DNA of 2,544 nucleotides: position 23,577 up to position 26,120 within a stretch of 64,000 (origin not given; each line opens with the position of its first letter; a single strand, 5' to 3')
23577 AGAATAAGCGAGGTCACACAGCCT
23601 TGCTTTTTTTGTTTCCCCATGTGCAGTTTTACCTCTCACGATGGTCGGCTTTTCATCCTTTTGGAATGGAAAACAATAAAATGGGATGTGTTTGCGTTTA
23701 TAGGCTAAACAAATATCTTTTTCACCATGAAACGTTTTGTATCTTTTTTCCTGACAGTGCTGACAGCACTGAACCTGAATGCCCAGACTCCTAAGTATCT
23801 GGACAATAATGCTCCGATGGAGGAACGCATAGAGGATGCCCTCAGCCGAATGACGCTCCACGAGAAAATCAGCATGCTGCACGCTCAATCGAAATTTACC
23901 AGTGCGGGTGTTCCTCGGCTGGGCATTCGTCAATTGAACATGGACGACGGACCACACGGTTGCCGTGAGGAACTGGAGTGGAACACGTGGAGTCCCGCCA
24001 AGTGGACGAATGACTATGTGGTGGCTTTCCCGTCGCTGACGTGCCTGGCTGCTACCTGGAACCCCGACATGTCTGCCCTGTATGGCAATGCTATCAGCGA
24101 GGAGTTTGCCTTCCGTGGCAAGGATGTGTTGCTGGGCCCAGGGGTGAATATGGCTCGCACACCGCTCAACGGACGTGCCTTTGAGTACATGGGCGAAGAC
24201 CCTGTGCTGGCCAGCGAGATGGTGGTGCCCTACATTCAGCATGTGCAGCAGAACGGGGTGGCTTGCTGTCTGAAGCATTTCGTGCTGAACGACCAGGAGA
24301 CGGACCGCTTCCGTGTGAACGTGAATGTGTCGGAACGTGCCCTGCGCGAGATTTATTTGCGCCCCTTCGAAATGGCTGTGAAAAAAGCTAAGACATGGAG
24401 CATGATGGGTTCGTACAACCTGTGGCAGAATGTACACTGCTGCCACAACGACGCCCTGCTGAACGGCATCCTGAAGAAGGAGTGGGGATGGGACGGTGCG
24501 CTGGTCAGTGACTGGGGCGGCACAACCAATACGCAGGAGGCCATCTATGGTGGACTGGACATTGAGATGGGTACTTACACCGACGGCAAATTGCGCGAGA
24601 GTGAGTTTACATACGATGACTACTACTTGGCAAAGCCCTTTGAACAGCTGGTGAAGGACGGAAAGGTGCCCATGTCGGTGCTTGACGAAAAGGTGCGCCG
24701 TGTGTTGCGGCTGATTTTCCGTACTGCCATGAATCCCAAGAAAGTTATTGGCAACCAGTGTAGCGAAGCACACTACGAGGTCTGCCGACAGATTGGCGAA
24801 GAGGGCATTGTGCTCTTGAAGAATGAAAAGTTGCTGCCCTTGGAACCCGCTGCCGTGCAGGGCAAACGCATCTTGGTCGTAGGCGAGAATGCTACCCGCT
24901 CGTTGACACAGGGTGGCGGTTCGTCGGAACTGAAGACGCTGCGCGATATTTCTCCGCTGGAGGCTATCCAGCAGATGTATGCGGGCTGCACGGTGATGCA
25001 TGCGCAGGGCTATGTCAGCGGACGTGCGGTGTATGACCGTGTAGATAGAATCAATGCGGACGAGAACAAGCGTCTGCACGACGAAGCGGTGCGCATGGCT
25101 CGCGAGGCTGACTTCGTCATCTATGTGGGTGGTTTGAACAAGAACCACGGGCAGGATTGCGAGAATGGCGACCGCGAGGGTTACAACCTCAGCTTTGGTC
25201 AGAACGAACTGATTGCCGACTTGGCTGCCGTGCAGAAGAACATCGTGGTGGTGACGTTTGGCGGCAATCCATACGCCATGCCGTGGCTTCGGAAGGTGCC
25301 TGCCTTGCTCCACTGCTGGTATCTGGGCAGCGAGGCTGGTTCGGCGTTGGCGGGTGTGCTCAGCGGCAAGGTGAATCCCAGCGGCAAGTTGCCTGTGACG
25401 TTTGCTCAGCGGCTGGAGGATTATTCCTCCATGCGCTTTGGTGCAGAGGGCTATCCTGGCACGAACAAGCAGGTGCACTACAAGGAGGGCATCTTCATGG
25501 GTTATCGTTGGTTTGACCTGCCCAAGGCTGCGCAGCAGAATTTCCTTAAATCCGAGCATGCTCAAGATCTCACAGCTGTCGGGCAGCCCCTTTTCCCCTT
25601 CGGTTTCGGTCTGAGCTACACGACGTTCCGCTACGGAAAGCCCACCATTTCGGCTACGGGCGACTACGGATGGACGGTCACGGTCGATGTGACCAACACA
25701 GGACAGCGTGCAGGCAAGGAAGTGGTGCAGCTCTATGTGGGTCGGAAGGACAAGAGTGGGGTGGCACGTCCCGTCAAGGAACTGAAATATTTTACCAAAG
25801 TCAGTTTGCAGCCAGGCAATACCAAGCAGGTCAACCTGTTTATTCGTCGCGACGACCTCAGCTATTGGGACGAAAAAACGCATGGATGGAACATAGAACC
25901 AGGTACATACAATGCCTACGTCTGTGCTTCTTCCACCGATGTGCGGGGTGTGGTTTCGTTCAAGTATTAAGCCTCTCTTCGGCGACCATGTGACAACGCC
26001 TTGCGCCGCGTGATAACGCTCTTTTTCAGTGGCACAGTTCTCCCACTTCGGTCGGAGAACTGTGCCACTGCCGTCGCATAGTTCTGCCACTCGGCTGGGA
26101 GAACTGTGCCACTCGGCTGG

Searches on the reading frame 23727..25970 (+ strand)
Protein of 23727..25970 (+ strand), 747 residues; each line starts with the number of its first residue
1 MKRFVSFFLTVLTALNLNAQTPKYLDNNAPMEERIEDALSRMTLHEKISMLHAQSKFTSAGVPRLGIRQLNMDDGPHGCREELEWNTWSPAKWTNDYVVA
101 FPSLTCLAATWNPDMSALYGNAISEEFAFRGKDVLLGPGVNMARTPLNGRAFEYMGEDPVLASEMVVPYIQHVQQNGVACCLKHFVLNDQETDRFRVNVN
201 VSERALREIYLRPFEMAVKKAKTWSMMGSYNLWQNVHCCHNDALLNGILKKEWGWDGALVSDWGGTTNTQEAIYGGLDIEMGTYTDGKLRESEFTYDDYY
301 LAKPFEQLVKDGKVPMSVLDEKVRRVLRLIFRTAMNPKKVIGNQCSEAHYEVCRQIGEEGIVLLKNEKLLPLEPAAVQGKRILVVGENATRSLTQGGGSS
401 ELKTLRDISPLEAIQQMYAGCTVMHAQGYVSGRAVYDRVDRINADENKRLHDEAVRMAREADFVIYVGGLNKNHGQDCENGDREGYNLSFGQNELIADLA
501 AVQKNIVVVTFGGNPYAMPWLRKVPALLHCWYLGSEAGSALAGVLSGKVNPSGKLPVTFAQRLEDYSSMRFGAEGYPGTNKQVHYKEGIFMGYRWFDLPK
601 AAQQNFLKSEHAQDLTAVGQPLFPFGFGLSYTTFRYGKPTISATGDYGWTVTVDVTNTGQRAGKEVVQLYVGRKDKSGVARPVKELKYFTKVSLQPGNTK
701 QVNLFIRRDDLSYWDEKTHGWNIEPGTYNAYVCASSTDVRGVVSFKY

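Call 9: search_protein_families(library=pfam, proteins=[window:23727-25970:+])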
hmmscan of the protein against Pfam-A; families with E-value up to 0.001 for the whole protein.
window:23727-25970:+ (747 aa): 3 families
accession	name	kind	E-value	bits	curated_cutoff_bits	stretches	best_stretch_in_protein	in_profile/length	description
PF01915.27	Glyco_hydro_3_C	-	3.9e-53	180.9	31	1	361-593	1-200/200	Glycosyl hydrolase family 3 C-terminal domain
PF00933.27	Glyco_hydro_3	-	4.1e-31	109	27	1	100-329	84-316/316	Glycosyl hydrolase family 3 N terminal domain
PF14310.12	Fn3-like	-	1e-24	86.9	25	1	665-736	1-71/71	Fibronectin type III-like domain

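Call 61: find_homologous_proteins(query=window:23727-25970:+, max_evalue=1e-150)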
Query window:23727-25970:+ (747 aa): 7971 proteins with E <= 1e-150 among 8000 candidates; the best 120 are listed.
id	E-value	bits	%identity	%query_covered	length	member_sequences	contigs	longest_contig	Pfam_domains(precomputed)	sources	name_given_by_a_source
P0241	0.0e+0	1753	100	100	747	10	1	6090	PF01915.28,PF14310.13,PF00933.28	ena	-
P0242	0.0e+0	1505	85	100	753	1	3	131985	PF01915.28,PF14310.13,PF00933.28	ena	-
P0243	0.0e+0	1468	83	100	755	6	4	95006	PF01915.28,PF14310.13,PF00933.28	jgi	-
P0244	0.0e+0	1367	77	100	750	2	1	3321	PF01915.28,PF14310.13,PF00933.28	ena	-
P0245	0.0e+0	1317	75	99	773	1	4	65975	PF01915.28,PF14310.13,PF00933.28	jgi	-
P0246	0.0e+0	1307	74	100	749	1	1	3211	PF01915.28,PF14310.13,PF00933.28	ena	-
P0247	0.0e+0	1236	72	99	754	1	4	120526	PF01915.28,PF14310.13,PF00933.28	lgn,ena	-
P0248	0.0e+0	1226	70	99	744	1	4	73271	PF01915.28,PF14310.13,PF00933.28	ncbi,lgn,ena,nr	ncbi:MAG: glycoside hydrolase family 3 C-terminal domain-containing protein [Bacteroidaceae bacteriu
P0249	0.0e+0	1207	69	100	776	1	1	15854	PF01915.28,PF14310.13,PF00933.28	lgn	-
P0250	0.0e+0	1205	69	100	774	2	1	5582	PF01915.28,PF14310.13,PF00933.28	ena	-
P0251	0.0e+0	1196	70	99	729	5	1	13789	PF01915.28,PF14310.13,PF00933.28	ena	-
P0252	0.0e+0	1195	68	100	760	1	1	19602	PF01915.28,PF14310.13,PF00933.28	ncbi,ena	-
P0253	0.0e+0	1191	69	100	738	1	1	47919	PF01915.28,PF14310.13,PF00933.28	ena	-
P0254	0.0e+0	1191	70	99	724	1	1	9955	PF01915.28,PF14310.13,PF00933.28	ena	-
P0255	0.0e+0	1187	69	100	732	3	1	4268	PF01915.28,PF14310.13,PF00933.28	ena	-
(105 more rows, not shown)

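Call 62: find_encoding_contigs(protein=P0242, flank=10000, max_places=1)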
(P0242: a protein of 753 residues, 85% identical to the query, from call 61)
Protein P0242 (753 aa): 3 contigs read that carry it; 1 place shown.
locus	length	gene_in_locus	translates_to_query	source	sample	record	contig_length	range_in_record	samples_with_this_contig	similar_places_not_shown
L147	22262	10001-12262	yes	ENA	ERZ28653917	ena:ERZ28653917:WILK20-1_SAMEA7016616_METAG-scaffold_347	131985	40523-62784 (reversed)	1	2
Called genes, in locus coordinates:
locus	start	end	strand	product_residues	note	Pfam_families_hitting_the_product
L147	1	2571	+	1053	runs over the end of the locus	-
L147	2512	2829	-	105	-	-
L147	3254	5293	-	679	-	PF01734:Patatin, PF19143:Omp85_2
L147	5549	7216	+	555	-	PF05693:Glycogen_syn, PF08323:Glyco_transf_5, PF13692:Glyco_trans_1_4 (faint), PF05693:Glycogen_syn, PF00534:Glycos_transf_1 (weak)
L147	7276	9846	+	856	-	PF11897:DUF3417, PF00343:Phosphorylase, PF28476:GlgP_C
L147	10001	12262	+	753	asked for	PF00933:Glyco_hydro_3, PF01915:Glyco_hydro_3_C, PF14310:Fn3-like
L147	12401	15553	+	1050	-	PF02837:Glyco_hydro_2_N, PF00703:Glyco_hydro_2, PF02836:Glyco_hydro_2_C, PF16353:LacZ_4, PF02929:Bgal_small_N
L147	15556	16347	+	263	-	PF05635:23S_rRNA_IVP (weak)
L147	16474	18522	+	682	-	PF00251:Glyco_hydro_32N, PF22847:Glyco_hydro_43_rel, PF04616:Glyco_hydro_43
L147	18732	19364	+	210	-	PF13505:OMP_b-brl, PF13568:OMP_b-brl_2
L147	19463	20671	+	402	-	PF01740:STAS, PF13466:STAS_2, PF01636:APH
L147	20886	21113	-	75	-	PF01797:Y1_Tnp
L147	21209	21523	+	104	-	PF01797:Y1_Tnp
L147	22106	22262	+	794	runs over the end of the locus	PF06687:SUR7 (faint), PF07603:Lcl_C (weak), PF21461:HL_N-beta (faint), PF02368:Big_2, PF22359:Big-like (weak), PF07603:Lcl_C (weak), PF02368:Big_2, PF07603:Lcl_C (weak), +2 more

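Call 63: find_encoding_contigs(protein=P0243, flank=10000, max_places=1)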
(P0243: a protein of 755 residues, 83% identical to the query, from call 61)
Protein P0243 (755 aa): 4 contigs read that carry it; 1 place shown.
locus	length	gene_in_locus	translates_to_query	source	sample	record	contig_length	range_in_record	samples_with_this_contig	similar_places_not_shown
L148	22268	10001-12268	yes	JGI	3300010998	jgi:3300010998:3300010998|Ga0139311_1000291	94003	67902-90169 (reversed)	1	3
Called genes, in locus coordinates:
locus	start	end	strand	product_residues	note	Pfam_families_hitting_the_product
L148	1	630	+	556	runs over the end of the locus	PF05693:Glycogen_syn, PF08323:Glyco_transf_5, PF13692:Glyco_trans_1_4 (faint), PF05693:Glycogen_syn, PF00534:Glycos_transf_1 (weak)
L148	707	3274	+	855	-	PF11897:DUF3417, PF00343:Phosphorylase, PF28476:GlgP_C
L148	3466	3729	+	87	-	-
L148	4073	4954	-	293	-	PF05857:TraX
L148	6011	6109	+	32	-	-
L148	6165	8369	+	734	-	PF00082:Peptidase_S8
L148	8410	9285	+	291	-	PF01569:PAP2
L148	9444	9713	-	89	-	-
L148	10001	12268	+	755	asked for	PF00933:Glyco_hydro_3, PF01915:Glyco_hydro_3_C, PF14310:Fn3-like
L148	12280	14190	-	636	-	PF00251:Glyco_hydro_32N (faint), PF22847:Glyco_hydro_43_rel, PF04616:Glyco_hydro_43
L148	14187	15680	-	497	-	PF02055:Glyco_hydro_30, PF17189:Glyco_hydro_30C (weak)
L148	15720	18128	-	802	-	PF18370:RGI_lyase, PF13517:FG-GAP_3 (faint), PF21348:RGL11_C, PF01839:FG-GAP (faint)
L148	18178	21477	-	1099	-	-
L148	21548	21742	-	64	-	-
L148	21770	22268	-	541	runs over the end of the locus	-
